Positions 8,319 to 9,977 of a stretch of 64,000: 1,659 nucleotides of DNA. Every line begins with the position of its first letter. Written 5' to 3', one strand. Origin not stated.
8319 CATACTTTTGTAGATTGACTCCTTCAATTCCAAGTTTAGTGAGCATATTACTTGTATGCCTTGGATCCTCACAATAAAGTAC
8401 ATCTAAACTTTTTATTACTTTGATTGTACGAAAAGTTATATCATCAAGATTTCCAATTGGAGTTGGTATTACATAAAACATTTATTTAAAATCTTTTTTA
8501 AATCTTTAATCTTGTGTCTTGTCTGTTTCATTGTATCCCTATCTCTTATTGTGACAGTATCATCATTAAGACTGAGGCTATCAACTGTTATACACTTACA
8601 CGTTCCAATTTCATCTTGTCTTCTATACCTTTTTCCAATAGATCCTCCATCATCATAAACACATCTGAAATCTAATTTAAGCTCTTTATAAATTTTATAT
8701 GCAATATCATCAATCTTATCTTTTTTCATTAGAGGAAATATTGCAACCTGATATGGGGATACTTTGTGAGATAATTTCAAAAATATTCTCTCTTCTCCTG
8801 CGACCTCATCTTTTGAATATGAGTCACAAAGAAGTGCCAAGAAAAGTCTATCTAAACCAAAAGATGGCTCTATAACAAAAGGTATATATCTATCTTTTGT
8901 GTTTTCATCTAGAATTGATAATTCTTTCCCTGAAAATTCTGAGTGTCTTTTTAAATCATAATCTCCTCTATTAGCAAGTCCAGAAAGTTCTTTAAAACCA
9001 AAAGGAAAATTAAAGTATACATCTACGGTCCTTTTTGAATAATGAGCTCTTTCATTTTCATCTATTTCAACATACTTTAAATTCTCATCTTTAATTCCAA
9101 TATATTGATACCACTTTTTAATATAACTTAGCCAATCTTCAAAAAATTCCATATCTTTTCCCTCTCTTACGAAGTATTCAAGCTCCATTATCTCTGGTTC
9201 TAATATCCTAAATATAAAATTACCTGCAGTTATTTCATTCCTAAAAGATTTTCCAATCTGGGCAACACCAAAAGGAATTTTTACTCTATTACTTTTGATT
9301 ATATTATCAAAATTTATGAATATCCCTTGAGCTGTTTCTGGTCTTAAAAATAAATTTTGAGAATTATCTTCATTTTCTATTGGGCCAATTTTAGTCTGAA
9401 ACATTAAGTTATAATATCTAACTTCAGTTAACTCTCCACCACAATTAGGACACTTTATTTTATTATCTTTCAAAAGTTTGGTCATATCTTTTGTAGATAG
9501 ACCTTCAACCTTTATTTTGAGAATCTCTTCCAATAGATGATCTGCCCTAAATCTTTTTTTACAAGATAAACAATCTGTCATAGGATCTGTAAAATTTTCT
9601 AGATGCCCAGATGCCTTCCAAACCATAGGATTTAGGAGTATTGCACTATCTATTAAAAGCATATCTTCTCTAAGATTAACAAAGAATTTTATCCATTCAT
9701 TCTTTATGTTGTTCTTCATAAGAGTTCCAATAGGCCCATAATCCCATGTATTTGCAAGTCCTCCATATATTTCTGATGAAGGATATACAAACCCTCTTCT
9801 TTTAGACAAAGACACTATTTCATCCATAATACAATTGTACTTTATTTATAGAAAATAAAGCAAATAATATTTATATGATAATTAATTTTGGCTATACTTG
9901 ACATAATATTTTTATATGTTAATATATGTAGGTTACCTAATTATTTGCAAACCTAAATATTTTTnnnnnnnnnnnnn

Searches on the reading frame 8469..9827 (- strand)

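Call 65: search_protein_families(library=pfam, proteins=[window:8469-9827:-], max_evalue=0.00001)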
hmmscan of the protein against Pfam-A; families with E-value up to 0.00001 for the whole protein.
window:8469-9827:- (452 aa): 2 families
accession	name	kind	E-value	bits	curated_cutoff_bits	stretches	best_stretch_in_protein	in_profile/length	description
PF03129.25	HGTP_anticodon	-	2e-17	63.6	21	1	360-448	1-92/94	Anticodon binding domain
PF00587.30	tRNA-synt_2b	-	1.3e-11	45.3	29.3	1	153-333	5-176/179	tRNA synthetase class II core domain (G, H, P, S and T)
